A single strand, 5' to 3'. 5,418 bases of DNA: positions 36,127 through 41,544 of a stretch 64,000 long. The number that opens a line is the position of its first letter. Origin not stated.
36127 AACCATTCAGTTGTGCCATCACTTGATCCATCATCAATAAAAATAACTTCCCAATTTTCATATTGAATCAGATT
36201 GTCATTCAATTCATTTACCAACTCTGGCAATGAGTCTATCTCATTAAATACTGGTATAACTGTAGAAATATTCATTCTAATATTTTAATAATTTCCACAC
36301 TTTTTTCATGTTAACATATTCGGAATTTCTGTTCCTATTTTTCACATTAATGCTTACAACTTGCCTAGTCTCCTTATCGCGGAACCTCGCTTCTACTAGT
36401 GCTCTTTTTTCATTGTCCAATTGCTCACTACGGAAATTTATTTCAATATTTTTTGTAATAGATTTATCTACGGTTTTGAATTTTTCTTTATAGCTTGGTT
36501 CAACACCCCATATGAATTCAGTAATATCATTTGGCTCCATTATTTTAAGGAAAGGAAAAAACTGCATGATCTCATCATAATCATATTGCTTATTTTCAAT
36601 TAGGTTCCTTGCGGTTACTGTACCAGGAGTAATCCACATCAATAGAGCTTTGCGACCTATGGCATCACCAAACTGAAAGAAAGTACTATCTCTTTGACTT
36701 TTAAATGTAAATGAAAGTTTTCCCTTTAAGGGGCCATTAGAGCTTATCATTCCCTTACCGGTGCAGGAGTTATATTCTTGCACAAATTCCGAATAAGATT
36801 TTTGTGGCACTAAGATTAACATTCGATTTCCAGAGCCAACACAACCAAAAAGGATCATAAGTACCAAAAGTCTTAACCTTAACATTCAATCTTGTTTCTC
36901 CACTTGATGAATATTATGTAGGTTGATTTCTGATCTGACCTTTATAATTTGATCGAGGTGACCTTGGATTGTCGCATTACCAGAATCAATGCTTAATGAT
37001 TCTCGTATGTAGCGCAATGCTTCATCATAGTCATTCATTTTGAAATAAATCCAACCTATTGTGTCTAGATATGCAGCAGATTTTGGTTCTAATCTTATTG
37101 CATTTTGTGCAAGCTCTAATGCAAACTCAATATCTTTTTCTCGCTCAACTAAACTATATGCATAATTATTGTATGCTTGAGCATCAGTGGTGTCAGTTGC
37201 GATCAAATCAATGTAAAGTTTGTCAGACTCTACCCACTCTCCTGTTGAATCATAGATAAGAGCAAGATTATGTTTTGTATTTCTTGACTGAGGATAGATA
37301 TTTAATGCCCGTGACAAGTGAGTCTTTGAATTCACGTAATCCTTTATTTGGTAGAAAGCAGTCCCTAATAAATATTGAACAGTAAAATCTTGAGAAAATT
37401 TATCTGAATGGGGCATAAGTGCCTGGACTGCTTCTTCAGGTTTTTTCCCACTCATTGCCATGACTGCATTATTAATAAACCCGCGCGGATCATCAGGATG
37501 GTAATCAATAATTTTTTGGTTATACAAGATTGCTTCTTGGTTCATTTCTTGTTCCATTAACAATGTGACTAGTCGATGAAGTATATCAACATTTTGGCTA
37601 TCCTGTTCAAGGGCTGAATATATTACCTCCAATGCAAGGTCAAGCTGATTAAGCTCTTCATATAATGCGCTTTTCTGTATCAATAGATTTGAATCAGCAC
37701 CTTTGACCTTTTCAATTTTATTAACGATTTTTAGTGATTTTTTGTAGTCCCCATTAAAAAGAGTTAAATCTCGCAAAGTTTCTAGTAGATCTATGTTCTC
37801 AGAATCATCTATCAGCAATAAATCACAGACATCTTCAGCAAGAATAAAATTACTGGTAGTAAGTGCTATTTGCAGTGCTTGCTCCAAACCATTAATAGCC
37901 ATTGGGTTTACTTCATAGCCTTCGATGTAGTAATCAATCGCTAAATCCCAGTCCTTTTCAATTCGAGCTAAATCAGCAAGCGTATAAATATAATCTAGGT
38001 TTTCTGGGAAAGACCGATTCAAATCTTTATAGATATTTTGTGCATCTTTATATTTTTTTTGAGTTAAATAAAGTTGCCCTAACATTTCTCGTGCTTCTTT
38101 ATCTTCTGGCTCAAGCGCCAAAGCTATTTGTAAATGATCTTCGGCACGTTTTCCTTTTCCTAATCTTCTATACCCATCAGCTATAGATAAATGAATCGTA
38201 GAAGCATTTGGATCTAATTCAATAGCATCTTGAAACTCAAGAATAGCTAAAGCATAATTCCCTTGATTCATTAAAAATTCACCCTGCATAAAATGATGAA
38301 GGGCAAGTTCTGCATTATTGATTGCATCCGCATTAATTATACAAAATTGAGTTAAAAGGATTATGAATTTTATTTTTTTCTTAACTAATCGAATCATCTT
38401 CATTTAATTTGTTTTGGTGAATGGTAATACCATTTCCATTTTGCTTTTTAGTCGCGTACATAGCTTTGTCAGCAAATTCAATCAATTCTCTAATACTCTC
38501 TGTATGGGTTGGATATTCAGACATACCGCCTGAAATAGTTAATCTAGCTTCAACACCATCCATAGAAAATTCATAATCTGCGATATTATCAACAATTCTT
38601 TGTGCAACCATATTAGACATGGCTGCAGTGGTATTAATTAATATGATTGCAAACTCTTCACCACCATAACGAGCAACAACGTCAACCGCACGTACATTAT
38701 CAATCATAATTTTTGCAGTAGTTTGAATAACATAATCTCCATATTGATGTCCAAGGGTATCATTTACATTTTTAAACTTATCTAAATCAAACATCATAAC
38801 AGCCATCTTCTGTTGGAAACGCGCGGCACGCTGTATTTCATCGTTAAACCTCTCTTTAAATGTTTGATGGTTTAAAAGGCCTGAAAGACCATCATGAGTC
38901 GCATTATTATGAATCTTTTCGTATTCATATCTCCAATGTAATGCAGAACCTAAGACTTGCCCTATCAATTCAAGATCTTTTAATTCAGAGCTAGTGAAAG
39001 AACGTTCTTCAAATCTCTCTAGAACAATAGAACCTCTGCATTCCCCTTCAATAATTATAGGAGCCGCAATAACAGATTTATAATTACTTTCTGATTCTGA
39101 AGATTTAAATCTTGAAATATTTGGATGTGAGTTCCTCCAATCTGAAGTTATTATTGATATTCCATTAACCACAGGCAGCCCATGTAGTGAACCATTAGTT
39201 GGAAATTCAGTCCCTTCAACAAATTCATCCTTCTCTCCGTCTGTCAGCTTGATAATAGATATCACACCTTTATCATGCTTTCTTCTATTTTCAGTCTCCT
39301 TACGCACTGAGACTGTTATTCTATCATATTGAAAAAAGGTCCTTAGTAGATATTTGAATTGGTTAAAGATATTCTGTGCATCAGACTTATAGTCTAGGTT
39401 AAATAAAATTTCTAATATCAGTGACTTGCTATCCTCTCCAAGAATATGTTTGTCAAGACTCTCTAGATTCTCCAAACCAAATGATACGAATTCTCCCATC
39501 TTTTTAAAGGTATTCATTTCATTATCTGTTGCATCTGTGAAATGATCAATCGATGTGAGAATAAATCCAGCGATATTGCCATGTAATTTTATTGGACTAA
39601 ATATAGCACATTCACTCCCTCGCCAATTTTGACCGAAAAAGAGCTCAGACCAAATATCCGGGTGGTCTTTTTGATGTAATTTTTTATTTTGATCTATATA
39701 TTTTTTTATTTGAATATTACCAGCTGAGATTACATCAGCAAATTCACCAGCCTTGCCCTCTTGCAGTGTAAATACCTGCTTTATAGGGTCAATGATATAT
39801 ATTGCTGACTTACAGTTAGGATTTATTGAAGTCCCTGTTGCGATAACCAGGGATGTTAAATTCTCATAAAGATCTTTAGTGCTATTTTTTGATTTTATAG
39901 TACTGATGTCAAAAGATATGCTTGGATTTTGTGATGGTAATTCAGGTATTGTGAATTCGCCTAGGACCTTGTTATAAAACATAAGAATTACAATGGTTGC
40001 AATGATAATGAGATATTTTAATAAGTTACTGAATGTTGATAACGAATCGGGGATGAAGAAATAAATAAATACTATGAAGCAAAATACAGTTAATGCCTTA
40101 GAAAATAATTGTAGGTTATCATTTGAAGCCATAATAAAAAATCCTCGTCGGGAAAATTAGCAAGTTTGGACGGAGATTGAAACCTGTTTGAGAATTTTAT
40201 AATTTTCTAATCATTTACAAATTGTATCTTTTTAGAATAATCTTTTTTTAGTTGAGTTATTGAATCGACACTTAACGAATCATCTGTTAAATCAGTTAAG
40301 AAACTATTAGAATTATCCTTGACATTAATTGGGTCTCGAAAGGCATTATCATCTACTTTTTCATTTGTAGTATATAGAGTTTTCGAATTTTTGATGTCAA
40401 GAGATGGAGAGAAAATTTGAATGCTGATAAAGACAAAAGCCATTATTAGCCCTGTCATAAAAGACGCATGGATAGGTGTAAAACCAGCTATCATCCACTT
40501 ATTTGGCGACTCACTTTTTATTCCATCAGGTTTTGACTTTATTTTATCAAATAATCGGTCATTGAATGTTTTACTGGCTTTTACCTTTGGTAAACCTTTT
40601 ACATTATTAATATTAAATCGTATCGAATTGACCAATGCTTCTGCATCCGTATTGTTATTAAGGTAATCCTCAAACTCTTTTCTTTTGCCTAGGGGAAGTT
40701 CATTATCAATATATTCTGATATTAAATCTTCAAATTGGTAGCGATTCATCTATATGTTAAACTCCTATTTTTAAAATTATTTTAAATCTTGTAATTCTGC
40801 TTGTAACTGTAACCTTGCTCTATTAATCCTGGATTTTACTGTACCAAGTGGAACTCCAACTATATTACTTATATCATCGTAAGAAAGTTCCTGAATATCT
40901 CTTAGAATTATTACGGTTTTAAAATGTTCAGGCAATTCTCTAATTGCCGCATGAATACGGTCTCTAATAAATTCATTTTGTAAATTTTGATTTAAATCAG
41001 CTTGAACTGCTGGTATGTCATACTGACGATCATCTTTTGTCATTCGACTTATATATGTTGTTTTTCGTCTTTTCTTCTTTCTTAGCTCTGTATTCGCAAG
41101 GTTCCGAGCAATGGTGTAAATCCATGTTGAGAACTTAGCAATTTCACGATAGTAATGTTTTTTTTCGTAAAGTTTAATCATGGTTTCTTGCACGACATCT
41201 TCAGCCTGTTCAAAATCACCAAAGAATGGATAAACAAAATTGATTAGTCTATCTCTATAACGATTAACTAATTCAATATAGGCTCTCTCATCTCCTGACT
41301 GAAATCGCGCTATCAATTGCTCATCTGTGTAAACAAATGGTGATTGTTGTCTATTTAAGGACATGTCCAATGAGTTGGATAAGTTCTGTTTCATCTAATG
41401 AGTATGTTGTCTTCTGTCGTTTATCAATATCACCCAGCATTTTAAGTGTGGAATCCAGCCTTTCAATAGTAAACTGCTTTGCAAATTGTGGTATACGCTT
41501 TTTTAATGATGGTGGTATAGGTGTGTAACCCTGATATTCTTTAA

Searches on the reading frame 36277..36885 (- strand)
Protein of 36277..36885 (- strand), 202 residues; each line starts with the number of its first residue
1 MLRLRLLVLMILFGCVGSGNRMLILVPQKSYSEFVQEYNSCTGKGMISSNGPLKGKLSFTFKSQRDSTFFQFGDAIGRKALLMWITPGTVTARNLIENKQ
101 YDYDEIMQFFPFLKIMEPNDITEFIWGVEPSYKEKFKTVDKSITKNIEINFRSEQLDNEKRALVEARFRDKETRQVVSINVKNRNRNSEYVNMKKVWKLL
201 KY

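Call 65: search_protein_families(library=pfam, proteins=[window:36277-36885:-], max_evalue=0.001)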
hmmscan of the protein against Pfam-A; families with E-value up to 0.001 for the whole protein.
window:36277-36885:- (202 aa): 1 family
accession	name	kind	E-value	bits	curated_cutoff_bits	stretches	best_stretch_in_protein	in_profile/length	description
PF16887.10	DUF5081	-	0.00053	19.6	27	1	97-201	115-224/231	Domain of unknown function (DUF5081)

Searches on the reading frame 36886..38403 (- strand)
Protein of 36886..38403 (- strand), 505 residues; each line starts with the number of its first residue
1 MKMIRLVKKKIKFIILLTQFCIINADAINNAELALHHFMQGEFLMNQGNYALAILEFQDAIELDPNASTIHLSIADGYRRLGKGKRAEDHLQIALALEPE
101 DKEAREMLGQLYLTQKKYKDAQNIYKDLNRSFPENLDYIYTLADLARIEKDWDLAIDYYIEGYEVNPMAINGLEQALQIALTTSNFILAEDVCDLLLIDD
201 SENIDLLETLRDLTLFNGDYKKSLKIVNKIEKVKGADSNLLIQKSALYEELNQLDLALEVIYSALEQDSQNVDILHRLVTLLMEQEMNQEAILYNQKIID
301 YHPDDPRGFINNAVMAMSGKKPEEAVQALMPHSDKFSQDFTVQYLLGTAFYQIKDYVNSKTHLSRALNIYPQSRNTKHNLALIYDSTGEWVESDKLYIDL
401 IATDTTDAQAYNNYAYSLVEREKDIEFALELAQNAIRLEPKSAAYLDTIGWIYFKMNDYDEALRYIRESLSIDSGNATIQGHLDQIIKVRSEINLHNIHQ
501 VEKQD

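Call 65: search_protein_families(library=pfam, proteins=[window:36886-38403:-], max_evalue=0.001)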
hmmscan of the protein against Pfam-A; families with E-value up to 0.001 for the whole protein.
window:36886-38403:- (505 aa): 21 families
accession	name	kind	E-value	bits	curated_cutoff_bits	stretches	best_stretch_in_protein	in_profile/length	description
PF07719.23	TPR_2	-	6.3e-29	98.1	27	2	443-476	1-34/34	Tetratricopeptide repeat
PF00515.34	TPR_1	-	1.3e-24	85.3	27.8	1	449-475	7-33/34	Tetratricopeptide repeat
PF14559.12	TPR_19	-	5.7e-24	84.7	25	2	82-142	5-64/68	Tetratricopeptide repeat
PF13428.12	TPR_14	-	1.5e-23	81.3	23.5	1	71-111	4-44/44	Tetratricopeptide repeat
PF13432.12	TPR_16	-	4.1e-22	78.7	32.7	1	74-121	3-50/65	Tetratricopeptide repeat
PF13424.12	TPR_12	-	2e-19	70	30.1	2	408-472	3-74/77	Tetratricopeptide repeat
PF13181.12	TPR_8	-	2.7e-17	61.8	25.7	1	447-474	5-32/34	Tetratricopeptide repeat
PF13431.12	TPR_17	-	9.2e-16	57.2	24.4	0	431-463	1-33/34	Tetratricopeptide repeat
PF23914.1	TPR_CcmH_CycH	-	2.4e-14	53.9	42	1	39-135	55-154/158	Cytochrome c-type biogenesis protein H TPR domain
PF12895.13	ANAPC3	-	1.6e-13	51.1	27.2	1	95-157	16-77/82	Anaphase-promoting complex, cyclosome, subunit 3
PF13176.12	TPR_7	-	5.2e-13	48.4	27.9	0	378-407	3-32/36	Tetratricopeptide repeat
PF13174.12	TPR_6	-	1.7e-12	47.5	26.3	0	342-373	2-33/33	Tetratricopeptide repeat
PF13414.12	TPR_11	-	2.3e-10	40.4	26.8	1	44-80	4-40/42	TPR repeat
PF14853.12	Fis1_TPR_C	-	2.1e-09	37.8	25.3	0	453-477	11-35/53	Fis1 C-terminal tetratricopeptide repeat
PF13371.12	TPR_9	-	2.4e-09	37.5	35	0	420-469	6-55/73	Tetratricopeptide repeat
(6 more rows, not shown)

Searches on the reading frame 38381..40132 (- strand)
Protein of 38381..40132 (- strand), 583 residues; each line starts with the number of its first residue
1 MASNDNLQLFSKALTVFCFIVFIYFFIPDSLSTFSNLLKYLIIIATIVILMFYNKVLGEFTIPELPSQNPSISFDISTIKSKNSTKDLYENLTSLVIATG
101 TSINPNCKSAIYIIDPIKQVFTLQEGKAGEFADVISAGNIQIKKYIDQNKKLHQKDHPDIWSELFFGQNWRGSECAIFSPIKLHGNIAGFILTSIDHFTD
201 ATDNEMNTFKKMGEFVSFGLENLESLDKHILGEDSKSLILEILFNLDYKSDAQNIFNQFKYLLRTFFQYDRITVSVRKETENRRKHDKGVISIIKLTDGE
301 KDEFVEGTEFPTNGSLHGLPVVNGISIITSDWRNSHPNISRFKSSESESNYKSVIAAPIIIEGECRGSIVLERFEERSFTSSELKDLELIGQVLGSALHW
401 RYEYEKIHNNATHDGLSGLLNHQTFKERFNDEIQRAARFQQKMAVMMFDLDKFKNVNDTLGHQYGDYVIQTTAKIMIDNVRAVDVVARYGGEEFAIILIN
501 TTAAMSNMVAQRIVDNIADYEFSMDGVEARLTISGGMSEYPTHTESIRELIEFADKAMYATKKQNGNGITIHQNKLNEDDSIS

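Call 21: search_protein_families(library=ncbifam, proteins=[window:38381-40132:-], max_evalue=0.001)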
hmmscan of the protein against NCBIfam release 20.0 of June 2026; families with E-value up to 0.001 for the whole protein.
window:38381-40132:- (583 aa): 22 families
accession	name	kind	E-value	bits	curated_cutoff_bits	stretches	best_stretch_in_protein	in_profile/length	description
TIGR00254.1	GGDEF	domain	6.7e-47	159.3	37.4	1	408-570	2-165/168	diguanylate cyclase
NF038266.1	diguan_SiaD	equivalog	1.9e-41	142.1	290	1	405-564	88-247/252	biofilm regulation diguanylate cyclase SiaD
NF007135.0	PRK09581.1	equivalog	3.3e-41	141.6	474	1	404-570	285-453/457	PleD family two-component system response regulator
NF007380.0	PRK09894.1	equivalog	6.5e-41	140.6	256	1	374-571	93-286/296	diguanylate cyclase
NF007423.1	PRK09966.1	equivalog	1.5e-37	129.4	325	1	396-562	224-390/390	diguanylate cyclase DgcN/YfiN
NF007298.0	PRK09776.1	equivalog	3.9e-37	127.7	1135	1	406-575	679-848/1111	diguanylate cyclase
NF041606.1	dguan_cyc_DgcA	equivalog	8.7e-37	126.8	370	1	425-571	192-338/340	diguanylate cyclase DgcA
NF047654.1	DiguCycDgcRLepto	equivalog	1.5e-35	122.5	500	1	383-569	106-293/295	diguanylate cyclase DgcR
NF051473.1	DigCycDgcsShew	equivalog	1.9e-34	119.4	400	1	377-567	101-286/291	diguanylate cyclase DgcS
NF040885.1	diguan_DgcJ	equivalog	5.1e-28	98.1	500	1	403-565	333-489/493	diguanylate cyclase DgcJ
NF045675.1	PhdiestaseDibA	equivalog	5.5e-28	97.7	980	1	407-576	199-368/623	phosphodiesterase DibA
NF007474.0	PRK10060.1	equivalog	6.5e-28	97.3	782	1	403-577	229-400/663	cyclic di-GMP phosphodiesterase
NF011955.1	PRK15426.1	equivalog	1.9e-25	89.1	408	1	409-573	396-562/564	cellulose biosynthesis regulator diguanylate cyclase DgcQ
NF007599.0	PRK10245.1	equivalog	3.5e-23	81.7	402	1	406-567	205-365/371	diguanylate cyclase AdrA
NF050064.1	BlResRespRegCbrR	equivalog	1.6e-20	73.4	600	1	394-566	237-407/415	bile resistance response regulator CbrR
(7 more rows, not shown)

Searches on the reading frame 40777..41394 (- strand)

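Call 21: search_protein_families(library=ncbifam, proteins=[window:40777-41394:-], max_evalue=0.001)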
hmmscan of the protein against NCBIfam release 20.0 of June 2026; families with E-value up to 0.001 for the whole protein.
window:40777-41394:- (205 aa): 92 families (the best 25 are shown)
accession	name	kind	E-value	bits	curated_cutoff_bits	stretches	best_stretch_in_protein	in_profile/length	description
NF009166.1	PRK12513.1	equivalog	1.5e-44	152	206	1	23-203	8-188/193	RNA polymerase sigma factor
NF007223.0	PRK09641.1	equivalog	2.3e-39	135.2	209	1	25-203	6-186/187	RNA polymerase sigma factor SigW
TIGR02939.1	RpoE_Sigma70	equivalog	9.1e-35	120.4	236.15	1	23-203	6-188/190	RNA polymerase sigma factor RpoE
TIGR02948.1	SigW_bacill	equivalog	2.1e-34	119.2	243.1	1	25-204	6-187/187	RNA polymerase sigma factor SigW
TIGR02937.1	sigma70-ECF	superfamily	1.7e-33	115.6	42.9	1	38-201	2-165/165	sigma-70 family RNA polymerase sigma factor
NF007225.0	PRK09643.1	equivalog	3e-33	115.2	190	1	22-204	12-185/204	RNA polymerase sigma factor SigM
NF008888.0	PRK11922.1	equivalog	4.4e-33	114.8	204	1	14-202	7-197/231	RNA polymerase sigma factor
NF009171.0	PRK12518.1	equivalog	3.9e-31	108.4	208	1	17-202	7-185/191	RNA polymerase sigma factor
NF058625.1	sigma_PG0214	equivalog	9.6e-31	106.8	130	1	37-203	4-163/170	GFO_1088 family ECF-type sigma factor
NF007216.0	PRK09638.1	equivalog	4.5e-30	104.7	194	1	24-203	5-176/180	RNA polymerase sigma factor SigY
TIGR02985.1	Sig70_bacteroi1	subfamily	5e-29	101.6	126.4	1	38-201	2-162/162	RNA polymerase sigma-70 factor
NF004113.0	PRK05602.1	equivalog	8e-29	100.7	208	1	20-204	28-204/211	RNA polymerase sigma factor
TIGR02950.1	SigM_subfam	subfamily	9.6e-28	97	147.95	1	41-200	4-157/159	RNA polymerase sigma factor, SigM family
NF009174.0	PRK12522.1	equivalog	1.1e-27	97.1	217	1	41-202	7-168/175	RNA polymerase sigma factor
NF007229.0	PRK09647.1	equivalog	1.4e-26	93.2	265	1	35-203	42-204/220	RNA polymerase sigma factor SigE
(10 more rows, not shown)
